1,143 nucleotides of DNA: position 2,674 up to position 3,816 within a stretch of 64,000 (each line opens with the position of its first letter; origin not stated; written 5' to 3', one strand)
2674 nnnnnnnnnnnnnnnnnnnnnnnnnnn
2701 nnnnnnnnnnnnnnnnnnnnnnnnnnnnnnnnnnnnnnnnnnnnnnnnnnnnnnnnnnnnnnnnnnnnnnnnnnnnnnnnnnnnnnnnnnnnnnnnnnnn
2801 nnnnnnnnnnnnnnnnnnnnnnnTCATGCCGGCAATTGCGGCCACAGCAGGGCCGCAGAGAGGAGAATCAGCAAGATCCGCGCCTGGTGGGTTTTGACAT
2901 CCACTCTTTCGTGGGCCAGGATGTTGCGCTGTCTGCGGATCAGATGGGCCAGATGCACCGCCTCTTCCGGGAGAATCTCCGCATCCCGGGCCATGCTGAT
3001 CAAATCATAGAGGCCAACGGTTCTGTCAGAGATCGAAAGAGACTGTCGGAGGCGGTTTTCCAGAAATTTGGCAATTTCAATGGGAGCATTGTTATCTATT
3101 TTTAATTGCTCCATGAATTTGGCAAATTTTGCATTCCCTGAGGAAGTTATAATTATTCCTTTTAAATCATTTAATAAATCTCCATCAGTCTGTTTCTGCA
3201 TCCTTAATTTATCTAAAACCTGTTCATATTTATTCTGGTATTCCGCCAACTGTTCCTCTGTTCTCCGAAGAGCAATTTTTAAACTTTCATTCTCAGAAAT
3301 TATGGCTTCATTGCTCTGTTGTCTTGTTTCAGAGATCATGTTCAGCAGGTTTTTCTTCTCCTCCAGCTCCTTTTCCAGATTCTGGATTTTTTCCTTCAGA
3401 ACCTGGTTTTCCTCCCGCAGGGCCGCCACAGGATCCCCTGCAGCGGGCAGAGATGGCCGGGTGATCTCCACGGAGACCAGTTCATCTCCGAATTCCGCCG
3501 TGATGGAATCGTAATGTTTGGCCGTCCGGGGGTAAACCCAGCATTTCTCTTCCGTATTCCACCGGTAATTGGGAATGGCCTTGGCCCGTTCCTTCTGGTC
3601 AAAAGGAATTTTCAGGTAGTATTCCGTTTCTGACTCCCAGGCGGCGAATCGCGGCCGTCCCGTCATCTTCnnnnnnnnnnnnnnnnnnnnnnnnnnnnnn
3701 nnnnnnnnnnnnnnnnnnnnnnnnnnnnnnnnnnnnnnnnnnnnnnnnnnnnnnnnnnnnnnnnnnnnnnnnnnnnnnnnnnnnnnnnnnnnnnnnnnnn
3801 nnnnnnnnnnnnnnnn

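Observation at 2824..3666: Low-GC DUF5710-like / coiled-coil / HEPN-like gene inserted into, and translationally coupled with, the ExoVII (xseA-xseB) operon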

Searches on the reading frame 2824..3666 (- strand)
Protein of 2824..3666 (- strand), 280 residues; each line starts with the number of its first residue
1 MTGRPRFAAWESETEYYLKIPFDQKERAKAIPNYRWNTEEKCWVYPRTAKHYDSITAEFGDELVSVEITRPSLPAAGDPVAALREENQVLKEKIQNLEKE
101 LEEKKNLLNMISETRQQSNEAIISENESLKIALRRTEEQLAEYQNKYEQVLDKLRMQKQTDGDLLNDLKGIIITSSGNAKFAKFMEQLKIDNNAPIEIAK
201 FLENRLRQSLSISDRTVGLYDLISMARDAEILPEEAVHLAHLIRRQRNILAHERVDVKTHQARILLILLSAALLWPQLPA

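Call 4: search_protein_families(library=pfam, proteins=[window:2824-3666:-], max_evalue=1)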
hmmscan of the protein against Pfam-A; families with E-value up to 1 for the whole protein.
window:2824-3666:- (280 aa): 14 families
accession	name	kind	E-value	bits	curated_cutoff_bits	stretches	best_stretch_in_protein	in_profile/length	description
PF18974.5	DUF5710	-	5.4e-06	26.5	26.5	1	17-43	3-28/44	Domain of unknown function (DUF5710)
PF07407.17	Seadorna_VP6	-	0.0029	17.2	27.2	1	79-259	17-199/399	Seadornavirus VP6 protein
PF03938.19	OmpH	-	0.003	18.2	32.4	1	78-160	19-94/141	Outer membrane protein (OmpH-like)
PF14932.11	HAUS-augmin3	-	0.0043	17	29.4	1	81-157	76-155/260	HAUS augmin-like complex subunit 3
PF06785.16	UPF0242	-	0.0045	17.5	33.5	1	85-160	83-154/194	Uncharacterised protein family (UPF0242) N-terminus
PF13643.11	DUF4145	-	0.0053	17.2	23.1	1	219-265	37-83/88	Domain of unknown function (DUF4145)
PF06419.17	COG6_N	-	0.022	15.3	27.4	1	97-169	6-78/114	Conserved oligomeric complex COG6, N-terminal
PF00170.26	bZIP_1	-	0.038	14.5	27.6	1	80-106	35-61/64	bZIP transcription factor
PF11838.14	ERAP1_C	-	0.042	13.7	38.2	1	199-249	22-73/318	ERAP1-like C-terminal domain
PF19111.5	DUF5798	-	0.049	14.3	27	1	80-127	31-78/89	Family of unknown function (DUF5798)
PF07989.16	Cnn_1N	-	0.37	11.4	28.5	2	79-110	37-68/74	Centrosomin N-terminal motif 1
PF12614.13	RRF_GI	-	0.57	10.7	26.8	1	120-186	58-125/126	Ribosome recycling factor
PF05103.18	DivIVA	-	0.73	10.2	28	0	81-114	35-68/131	DivIVA protein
PF08810.16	KapB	-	0.87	10.2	26.3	1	112-153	61-103/112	Kinase associated protein B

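Call 5: search_protein_families(library=padloc, proteins=[window:2824-3666:-], max_evalue=1)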
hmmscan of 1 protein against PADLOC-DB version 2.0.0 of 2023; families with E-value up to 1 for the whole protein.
window:2824-3666:- (280 aa): 8 families
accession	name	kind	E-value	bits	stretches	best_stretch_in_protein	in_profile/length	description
PDLC00254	LmuB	-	8.6e-05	19.4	1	83-218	187-320/563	AAA ATPase domain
PDLC03863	LmuB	-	0.00012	18.9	1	57-160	216-308/610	-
PDLC03859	LmuB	-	0.00023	18.5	1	81-168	363-444/611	-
PDLC00580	JetC3|JetC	-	0.00047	16.5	1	81-201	751-866/1068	DUF3584 domain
PDLC03864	LmuB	-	0.00064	16.4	1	76-150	409-485/657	-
PDLC00519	JetC1|JetC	-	0.0012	15.1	1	80-198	286-399/1097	DUF3584 domain; MukB-like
PDLC01407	Csm3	-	0.016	12.5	1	90-195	164-269/519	"CAS-III-A,CAS-III-D; effector_G7"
PDLC04161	HEC-07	-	0.075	9.9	1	85-167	333-409/553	-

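Call 6: search_protein_families(library=ncbifam, proteins=[window:2824-3666:-], max_evalue=1)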
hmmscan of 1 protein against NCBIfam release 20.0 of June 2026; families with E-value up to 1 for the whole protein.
window:2824-3666:- (280 aa): 10 families
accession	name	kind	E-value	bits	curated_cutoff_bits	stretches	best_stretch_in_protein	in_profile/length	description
NF003422.0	PRK04863.1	equivalog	0.00032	18.4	699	1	86-257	349-515/1486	chromosome partition protein MukB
NF045487.1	ASRP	equivalog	0.00039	19.1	300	1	82-155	321-393/593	archaea-specific SMC-related protein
TIGR03345.1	VI_ClpV1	equivalog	0.0016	16.7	884.95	1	76-153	448-528/852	type VI secretion system ATPase TssH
NF045780.1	TrlF_fam_ATP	equivalog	0.0099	14.6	350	1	84-208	609-739/944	TrlF family AAA-like ATPase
NF051444.1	HblA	equivalog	0.016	14.5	690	1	84-174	151-241/375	hemolysin BL binding component B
NF033885.1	conj_TraP_IncI1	equivalog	0.029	14.1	135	1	70-150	64-140/217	conjugal transfer protein TraP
NF033930.1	pneumo_PspA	exception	0.03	13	850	1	49-165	170-284/659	pneumococcal surface protein A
TIGR03752.1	conj_TIGR03752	hypoth_equivalog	0.077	12.2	241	1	80-165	75-154/471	TIGR03752 family integrating conjugative element protein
NF009361.0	PRK12717.1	equivalog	0.15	10.6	407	1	73-159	421-503/524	flagellar hook-associated protein 3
TIGR04211.1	SH3_and_anchor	equivalog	0.2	11.3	65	1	64-159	59-156/198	TIGR04211 family SH3 domain-containing protein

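Call 7: find_homologous_proteins(query=window:2824-3666:-, max_evalue=0.001)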
Query window:2824-3666:- (280 aa): 20 proteins with E <= 0.001 among 2338 candidates.
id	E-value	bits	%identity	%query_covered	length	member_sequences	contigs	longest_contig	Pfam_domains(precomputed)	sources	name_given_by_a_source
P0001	3.4e-177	605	100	100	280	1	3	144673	PF18974.6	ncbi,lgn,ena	-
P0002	4.9e-127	441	73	100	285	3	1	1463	PF18974.6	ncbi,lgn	-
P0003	1.1e-125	436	72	100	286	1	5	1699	PF18974.6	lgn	-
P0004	3.1e-125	435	71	100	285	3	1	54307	PF18974.6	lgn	-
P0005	1.1e-86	309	54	98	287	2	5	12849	PF18974.6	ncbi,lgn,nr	ncbi:MAG: hypothetical protein FJ134_11305 [Deltaproteobacteria bacterium]|nr:hypothetical protein [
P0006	2.0e-63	232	46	99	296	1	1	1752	PF18974.6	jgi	jgi:hypothetical protein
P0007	3.6e-58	215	43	96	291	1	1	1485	PF18974.6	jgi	jgi:hypothetical protein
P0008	1.8e-56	210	43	96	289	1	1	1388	PF18974.6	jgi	jgi:chromosome segregation ATPase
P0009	7.2e-56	208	40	96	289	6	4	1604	PF18974.6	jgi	jgi:chromosome segregation ATPase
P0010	7.0e-51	191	37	96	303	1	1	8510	PF06810.18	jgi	jgi:hypothetical protein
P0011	2.1e-46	177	37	96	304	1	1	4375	PF12795.13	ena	-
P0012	2.4e-46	176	41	86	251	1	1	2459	PF25986.1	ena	-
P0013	3.3e-45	173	38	96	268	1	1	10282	-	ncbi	-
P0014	5.5e-44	169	38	96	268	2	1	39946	-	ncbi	-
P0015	5.6e-42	162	39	96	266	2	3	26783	-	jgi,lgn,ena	-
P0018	4.5e-38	149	38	96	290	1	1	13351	-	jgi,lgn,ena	-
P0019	5.5e-35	139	31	99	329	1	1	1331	PF18974.6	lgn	-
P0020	2.6e-33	134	33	96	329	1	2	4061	PF18974.6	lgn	-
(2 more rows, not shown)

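Call 8: search_solved_structures(query=window:2824-3666:-, max_evalue=10, show_alignments=3)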
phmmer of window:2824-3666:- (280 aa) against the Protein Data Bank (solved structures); distinct sequences matched with E-value up to 10: 12.
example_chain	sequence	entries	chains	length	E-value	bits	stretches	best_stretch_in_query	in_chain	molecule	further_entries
4ds7_A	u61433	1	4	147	0.038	16.7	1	135-220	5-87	Calmodulin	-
2lhh_A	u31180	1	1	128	0.16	14.7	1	135-215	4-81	Calmodulin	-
6oqq_B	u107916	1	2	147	0.17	14.6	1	135-216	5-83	Calmodulin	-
2fce_A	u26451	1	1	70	0.19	14.4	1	146-208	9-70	Myosin light chain 1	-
1lkj_A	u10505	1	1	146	0.2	14.4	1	135-216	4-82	Calmodulin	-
1f54_A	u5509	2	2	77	0.21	14.3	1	135-208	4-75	CALMODULIN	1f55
2nrj_A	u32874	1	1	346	0.22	14.2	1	86-173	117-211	Hbl B protein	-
2lhi_A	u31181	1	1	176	0.28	13.9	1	135-216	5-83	Calmodulin,Serine/threonine-protein phosphatase 2B catalytic subunit A1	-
1m45_A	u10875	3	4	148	0.28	13.9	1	136-208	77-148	Myosin light chain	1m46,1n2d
6o1q_A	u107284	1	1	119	2.9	10.6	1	77-159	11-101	Nephrocystin-1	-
9lgh_W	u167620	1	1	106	3.1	10.5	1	85-162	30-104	Spore coat protein W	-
9kns_A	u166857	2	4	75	8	9.1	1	92-156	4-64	Protein Hook homolog 3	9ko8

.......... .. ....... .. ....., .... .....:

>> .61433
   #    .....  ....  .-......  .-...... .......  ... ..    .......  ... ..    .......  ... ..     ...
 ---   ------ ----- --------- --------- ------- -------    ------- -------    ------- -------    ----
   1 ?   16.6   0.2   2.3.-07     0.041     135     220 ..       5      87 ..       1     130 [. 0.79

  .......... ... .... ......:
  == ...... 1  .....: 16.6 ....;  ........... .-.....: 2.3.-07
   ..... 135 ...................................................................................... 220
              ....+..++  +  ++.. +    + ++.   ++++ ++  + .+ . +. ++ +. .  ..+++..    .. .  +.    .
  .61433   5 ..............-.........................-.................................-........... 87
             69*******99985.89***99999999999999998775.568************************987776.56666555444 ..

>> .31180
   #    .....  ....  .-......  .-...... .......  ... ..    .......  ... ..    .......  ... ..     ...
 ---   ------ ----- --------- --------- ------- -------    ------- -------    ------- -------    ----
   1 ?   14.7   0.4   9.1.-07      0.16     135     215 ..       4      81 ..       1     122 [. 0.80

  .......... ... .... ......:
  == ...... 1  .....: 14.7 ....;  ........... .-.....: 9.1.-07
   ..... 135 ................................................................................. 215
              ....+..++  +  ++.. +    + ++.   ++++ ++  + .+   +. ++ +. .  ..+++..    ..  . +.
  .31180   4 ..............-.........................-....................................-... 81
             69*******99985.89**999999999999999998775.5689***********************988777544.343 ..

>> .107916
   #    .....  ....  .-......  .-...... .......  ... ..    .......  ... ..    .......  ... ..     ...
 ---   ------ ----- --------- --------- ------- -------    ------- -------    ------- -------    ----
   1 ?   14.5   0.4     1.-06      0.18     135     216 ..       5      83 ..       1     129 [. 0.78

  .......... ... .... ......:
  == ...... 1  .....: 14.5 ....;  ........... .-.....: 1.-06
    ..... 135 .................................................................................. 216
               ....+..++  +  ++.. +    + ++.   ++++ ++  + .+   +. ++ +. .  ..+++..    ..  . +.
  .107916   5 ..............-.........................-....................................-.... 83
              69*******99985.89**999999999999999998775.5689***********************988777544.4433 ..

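Call 9: find_encoding_contigs(protein=P0001, flank=6000, max_places=4)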
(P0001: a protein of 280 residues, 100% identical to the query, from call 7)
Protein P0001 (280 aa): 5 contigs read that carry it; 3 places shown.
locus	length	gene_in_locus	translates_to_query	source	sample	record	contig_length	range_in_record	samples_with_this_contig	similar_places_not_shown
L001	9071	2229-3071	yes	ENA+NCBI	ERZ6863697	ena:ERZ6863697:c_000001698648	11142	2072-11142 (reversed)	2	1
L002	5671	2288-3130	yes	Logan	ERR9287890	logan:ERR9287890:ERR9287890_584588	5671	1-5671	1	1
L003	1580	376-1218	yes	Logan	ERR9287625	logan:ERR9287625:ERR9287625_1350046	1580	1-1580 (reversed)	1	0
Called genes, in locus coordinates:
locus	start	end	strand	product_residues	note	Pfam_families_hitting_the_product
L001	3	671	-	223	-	?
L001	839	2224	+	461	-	PF13742:tRNA_anti_2, PF01336:tRNA_anti-codon, PF02601:Exonuc_VII_L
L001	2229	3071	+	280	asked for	PF18974:DUF5710 (weak)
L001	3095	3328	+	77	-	PF02609:Exonuc_VII_S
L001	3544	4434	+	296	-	PF00348:polyprenyl_synt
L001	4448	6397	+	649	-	PF13292:DXP_synthase_N, PF02779:Transket_pyr, PF02780:Transketolase_C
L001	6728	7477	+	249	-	PF01479:S4, PF01728:FtsJ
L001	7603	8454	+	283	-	PF01435:Peptidase_M48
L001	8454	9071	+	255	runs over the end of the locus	-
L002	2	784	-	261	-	?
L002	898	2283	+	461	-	PF13742:tRNA_anti_2, PF01336:tRNA_anti-codon, PF02601:Exonuc_VII_L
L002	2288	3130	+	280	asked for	PF18974:DUF5710 (weak)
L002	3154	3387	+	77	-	PF02609:Exonuc_VII_S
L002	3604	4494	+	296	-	PF00348:polyprenyl_synt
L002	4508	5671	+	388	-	?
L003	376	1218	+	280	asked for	PF18974:DUF5710 (weak)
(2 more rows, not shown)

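Call 10: find_encoding_contigs(protein=P0004, flank=6000, max_places=3)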
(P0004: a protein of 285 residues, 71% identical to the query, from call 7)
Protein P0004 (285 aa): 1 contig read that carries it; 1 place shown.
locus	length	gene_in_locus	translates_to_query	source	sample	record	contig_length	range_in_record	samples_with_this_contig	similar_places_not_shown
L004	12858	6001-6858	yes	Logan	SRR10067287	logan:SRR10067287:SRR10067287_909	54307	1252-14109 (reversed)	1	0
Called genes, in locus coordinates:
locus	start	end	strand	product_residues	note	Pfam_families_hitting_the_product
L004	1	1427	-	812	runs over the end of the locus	PF00384:Molybdopterin, PF01568:Molydop_binding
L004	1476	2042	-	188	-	PF04879:Molybdop_Fe4S4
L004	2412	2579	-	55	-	-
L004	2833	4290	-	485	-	PF20245:DUF6600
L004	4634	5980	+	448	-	PF13742:tRNA_anti_2, PF01336:tRNA_anti-codon, PF02601:Exonuc_VII_L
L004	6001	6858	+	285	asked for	PF18974:DUF5710 (weak)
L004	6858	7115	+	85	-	PF02609:Exonuc_VII_S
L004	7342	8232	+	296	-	PF00348:polyprenyl_synt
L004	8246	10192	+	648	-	PF13292:DXP_synthase_N, PF02775:TPP_enzyme_C (faint), PF02779:Transket_pyr, PF02780:Transketolase_C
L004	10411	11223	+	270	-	PF01479:S4, PF01728:FtsJ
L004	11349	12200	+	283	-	PF01435:Peptidase_M48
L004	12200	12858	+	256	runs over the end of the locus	-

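Call 11: find_encoding_contigs(protein=P0005, flank=6000, max_places=3)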
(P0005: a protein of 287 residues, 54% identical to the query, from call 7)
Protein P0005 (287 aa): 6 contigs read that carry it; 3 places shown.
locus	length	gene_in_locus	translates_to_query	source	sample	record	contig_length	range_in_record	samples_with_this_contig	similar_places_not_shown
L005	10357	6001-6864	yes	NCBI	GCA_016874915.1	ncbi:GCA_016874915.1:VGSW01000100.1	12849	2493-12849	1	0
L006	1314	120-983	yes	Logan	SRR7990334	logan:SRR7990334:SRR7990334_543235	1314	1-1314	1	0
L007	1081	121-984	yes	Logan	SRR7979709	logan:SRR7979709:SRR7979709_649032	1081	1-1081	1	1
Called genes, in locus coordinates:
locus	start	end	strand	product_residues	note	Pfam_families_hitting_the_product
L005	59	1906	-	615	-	PF01541:GIY-YIG, PF27096:UvrC_M, PF02151:UVR, PF22920:UvrC_RNaseH, PF08459:UvrC_RNaseH_dom, PF12826:HHH_2 (weak), PF14520:HHH_5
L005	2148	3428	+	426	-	PF01270:Glyco_hydro_8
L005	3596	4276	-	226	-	PF00227:Proteasome (weak)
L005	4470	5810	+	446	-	PF13742:tRNA_anti_2, PF01336:tRNA_anti-codon, PF02601:Exonuc_VII_L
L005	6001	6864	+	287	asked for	PF18974:DUF5710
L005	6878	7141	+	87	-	PF02609:Exonuc_VII_S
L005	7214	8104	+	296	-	PF00348:polyprenyl_synt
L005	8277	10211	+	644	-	PF13292:DXP_synthase_N, PF02775:TPP_enzyme_C (faint), PF02779:Transket_pyr, PF02780:Transketolase_C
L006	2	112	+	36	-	?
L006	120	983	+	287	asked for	PF18974:DUF5710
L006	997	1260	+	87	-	PF02609:Exonuc_VII_S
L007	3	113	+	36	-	?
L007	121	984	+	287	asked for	PF18974:DUF5710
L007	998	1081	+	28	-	?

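Call 12: find_encoding_contigs(protein=P0014, flank=6000, max_places=2)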
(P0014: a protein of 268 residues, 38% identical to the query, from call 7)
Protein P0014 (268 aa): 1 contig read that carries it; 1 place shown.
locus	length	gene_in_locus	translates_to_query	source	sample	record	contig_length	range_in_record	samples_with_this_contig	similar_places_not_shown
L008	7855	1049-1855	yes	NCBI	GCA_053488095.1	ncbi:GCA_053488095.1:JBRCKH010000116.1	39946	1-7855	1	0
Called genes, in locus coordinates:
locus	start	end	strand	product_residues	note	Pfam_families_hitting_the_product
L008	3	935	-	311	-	?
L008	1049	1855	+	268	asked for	-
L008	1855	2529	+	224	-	PF00730:HhH-GPD, PF00633:HHH (weak)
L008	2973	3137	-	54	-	-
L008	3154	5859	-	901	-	PF00690:Cation_ATPase_N, PF00122:E1-E2_ATPase, PF00702:Hydrolase, PF13246:Cation_ATPase, PF12710:HAD (weak), PF00689:Cation_ATPase_C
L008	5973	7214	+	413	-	PF00899:ThiF, PF00581:Rhodanese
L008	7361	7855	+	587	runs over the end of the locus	PF13432:TPR_16 (weak), PF23914:TPR_CcmH_CycH (weak), PF00515:TPR_1 (weak), PF07719:TPR_2 (weak), PF00515:TPR_1, PF13414:TPR_11, PF14559:TPR_19, PF00515:TPR_1, +18 more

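Call 13: find_encoding_contigs(protein=P0015, flank=6000, max_places=2)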
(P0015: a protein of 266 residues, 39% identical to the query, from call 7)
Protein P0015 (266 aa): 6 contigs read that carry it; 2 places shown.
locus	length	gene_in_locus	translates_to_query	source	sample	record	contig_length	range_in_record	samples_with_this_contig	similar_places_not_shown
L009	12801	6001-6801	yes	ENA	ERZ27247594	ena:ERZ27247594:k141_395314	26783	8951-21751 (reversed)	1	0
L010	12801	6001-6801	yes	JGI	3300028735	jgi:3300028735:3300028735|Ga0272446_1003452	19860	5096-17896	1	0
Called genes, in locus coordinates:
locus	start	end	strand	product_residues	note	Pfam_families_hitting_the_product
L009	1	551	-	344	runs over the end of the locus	PF00248:Aldo_ket_red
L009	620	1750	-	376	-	PF07992:Pyr_redox_2, PF00070:Pyr_redox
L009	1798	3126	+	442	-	PF02878:PGM_PMM_I, PF02879:PGM_PMM_II, PF02880:PGM_PMM_III, PF00408:PGM_PMM_IV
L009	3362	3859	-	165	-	PF02577:BFN_dom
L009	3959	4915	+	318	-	PF01210:NAD_Gly3P_dh_N, PF07479:NAD_Gly3P_dh_C, PF20618:GPD_NAD_C_bact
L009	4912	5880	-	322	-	PF13489:Methyltransf_23, PF01209:Ubie_methyltran (weak), PF02353:CMAS, PF13649:Methyltransf_25, PF13847:Methyltransf_31, PF08241:Methyltransf_11, PF08242:Methyltransf_12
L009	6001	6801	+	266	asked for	-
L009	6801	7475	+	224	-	PF00730:HhH-GPD, PF00633:HHH (weak), PF10576:EndIII_4Fe-2S (weak)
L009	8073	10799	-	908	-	PF00690:Cation_ATPase_N, PF00122:E1-E2_ATPase, PF00702:Hydrolase, PF13246:Cation_ATPase, PF12710:HAD, PF00689:Cation_ATPase_C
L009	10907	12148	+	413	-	PF00899:ThiF, PF00581:Rhodanese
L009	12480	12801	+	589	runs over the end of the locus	PF13432:TPR_16 (weak), PF25575:TPR_BSK1_C (weak), PF00515:TPR_1 (weak), PF00515:TPR_1, PF13414:TPR_11, PF13432:TPR_16, PF14559:TPR_19, PF00515:TPR_1, +17 more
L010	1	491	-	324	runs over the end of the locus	PF00248:Aldo_ket_red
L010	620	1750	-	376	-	PF07992:Pyr_redox_2, PF00070:Pyr_redox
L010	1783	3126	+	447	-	PF02878:PGM_PMM_I, PF02879:PGM_PMM_II, PF02880:PGM_PMM_III, PF00408:PGM_PMM_IV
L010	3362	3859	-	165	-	PF02577:BFN_dom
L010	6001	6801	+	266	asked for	-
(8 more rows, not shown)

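Call 14: find_encoding_contigs(protein=P0010, flank=6000, max_places=2)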
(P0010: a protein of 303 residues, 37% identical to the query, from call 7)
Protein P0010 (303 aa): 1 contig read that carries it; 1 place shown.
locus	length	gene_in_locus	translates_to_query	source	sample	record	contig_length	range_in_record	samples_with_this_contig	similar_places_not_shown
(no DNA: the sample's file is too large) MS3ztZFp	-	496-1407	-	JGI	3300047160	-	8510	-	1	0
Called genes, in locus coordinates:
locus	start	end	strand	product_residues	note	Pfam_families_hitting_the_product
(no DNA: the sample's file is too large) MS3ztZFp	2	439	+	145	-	?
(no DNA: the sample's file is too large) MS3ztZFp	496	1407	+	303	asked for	PF06810:Phage_scaffold (faint)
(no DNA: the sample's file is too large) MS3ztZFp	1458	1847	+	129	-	PF01713:Smr (faint)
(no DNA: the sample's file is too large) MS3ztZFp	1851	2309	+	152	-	-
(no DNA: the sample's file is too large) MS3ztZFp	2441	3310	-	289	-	-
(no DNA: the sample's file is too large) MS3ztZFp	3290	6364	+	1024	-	PF08281:Sigma70_r4_2, PF24814:WD40_Prp19, PF25174:Beta-prop_THOC3, PF25391:WD40_Gbeta, PF25172:Beta-prop_WDR3_2nd, PF23381:Beta-prop_IFT122_1st, PF23414:Beta-prop_EML_2, PF24805:EIF3I, +60 more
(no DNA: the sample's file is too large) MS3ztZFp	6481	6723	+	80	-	-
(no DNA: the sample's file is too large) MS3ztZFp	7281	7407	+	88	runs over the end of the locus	-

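Call 15: find_encoding_contigs(protein=P0018, flank=6000, max_places=2)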
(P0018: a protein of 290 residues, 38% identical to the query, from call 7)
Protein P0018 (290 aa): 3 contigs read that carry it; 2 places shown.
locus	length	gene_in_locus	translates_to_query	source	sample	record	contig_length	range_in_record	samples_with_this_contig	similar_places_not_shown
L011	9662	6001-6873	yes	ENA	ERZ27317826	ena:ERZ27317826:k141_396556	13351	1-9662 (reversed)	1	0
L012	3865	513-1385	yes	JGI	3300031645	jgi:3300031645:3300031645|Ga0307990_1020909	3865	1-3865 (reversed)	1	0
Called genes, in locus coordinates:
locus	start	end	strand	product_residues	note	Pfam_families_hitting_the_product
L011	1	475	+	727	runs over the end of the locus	PF00561:Abhydrolase_1, PF08386:Abhydrolase_4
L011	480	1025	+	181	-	PF03031:NIF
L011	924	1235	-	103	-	-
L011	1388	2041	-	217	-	-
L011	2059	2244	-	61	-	-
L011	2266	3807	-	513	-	PF20796:PDDEXK_13, PF22558:REase-ARP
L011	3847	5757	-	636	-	-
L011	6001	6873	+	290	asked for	-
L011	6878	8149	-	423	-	PF04473:DUF553 (weak)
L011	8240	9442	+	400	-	PF00565:SNase, PF00932:LTD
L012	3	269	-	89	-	?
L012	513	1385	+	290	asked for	-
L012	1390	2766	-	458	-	PF04473:DUF553 (weak)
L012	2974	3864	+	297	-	?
